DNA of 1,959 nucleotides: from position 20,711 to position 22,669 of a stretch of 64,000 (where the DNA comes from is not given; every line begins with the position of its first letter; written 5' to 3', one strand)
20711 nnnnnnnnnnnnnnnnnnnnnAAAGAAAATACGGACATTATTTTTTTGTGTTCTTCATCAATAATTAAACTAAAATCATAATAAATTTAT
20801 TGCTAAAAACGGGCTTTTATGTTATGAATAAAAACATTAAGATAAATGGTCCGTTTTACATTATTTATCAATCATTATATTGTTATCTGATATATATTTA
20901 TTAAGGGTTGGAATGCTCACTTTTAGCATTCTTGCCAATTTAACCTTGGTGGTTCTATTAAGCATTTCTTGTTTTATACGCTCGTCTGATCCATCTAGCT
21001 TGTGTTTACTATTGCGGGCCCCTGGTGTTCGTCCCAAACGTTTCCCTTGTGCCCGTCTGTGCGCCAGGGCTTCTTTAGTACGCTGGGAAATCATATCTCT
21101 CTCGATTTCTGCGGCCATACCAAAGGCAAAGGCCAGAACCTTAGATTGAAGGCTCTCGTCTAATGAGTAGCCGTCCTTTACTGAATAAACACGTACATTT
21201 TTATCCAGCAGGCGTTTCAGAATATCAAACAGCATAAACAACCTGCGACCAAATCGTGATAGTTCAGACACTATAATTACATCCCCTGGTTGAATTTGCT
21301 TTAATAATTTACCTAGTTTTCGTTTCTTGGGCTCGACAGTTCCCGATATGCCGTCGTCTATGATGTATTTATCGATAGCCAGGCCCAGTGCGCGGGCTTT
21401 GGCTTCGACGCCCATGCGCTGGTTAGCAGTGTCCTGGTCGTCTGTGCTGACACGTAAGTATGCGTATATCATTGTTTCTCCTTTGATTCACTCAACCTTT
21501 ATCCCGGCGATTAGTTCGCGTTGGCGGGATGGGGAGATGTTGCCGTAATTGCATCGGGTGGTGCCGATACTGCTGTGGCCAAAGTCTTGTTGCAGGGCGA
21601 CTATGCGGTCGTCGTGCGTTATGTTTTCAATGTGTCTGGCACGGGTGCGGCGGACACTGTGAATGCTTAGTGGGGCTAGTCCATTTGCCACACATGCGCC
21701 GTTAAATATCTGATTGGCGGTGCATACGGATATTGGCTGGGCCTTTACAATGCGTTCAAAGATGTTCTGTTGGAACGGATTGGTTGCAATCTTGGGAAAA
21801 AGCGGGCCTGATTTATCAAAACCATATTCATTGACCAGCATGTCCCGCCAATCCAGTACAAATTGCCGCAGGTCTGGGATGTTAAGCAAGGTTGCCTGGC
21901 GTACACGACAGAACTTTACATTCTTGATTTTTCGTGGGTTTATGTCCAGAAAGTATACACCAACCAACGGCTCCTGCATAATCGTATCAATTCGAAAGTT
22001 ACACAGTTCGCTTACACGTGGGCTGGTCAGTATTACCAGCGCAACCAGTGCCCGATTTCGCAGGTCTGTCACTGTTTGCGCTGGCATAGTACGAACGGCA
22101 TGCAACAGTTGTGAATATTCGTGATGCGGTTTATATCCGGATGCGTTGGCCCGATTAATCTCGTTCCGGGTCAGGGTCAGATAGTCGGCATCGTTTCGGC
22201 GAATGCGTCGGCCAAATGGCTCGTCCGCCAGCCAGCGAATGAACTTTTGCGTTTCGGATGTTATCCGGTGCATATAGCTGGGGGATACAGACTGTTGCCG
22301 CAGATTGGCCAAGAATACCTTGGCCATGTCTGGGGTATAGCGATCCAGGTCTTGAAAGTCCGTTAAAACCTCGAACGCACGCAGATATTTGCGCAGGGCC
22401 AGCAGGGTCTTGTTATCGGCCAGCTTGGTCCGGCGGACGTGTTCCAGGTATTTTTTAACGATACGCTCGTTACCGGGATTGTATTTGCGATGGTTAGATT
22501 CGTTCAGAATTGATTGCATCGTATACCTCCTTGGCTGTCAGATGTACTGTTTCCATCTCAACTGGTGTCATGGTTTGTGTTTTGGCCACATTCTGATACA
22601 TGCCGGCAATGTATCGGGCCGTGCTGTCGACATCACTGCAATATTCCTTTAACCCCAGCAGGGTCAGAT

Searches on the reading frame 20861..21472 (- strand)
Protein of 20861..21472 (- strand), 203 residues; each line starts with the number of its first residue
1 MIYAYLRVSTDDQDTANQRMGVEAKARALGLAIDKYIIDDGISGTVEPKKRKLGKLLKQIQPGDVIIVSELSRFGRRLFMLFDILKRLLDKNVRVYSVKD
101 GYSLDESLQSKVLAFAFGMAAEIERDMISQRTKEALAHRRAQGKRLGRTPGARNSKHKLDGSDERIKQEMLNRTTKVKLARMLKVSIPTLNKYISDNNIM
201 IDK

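Call 11: search_protein_families(library=pfam, proteins=[window:20861-21472:-], max_evalue=0.01)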
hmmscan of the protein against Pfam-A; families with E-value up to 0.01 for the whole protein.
window:20861-21472:- (203 aa): 1 family
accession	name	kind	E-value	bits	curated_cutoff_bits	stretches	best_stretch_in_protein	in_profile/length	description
PF00239.26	Resolvase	-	1.8e-34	119.4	23.3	1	2-144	1-144/145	Resolvase, N terminal domain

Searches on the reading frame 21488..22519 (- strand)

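Call 29: search_protein_families(library=padloc, proteins=[window:21488-22519:-], max_evalue=0.00001)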
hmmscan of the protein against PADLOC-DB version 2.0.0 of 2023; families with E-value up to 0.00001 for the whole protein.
window:21488-22519:- (343 aa): 0 families

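Call 30: search_protein_families(library=pfam, proteins=[window:21488-22519:-], max_evalue=0.001)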
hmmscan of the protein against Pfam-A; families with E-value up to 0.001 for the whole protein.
window:21488-22519:- (343 aa): 2 families
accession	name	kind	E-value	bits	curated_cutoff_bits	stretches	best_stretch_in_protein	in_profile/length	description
PF00589.27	Phage_integrase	-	1.1e-12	48.6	27.1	1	132-327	5-167/172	Phage integrase family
PF02899.23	Phage_int_SAM_1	-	0.00013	22.7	22.3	1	21-100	1-82/83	Phage integrase, N-terminal SAM-like domain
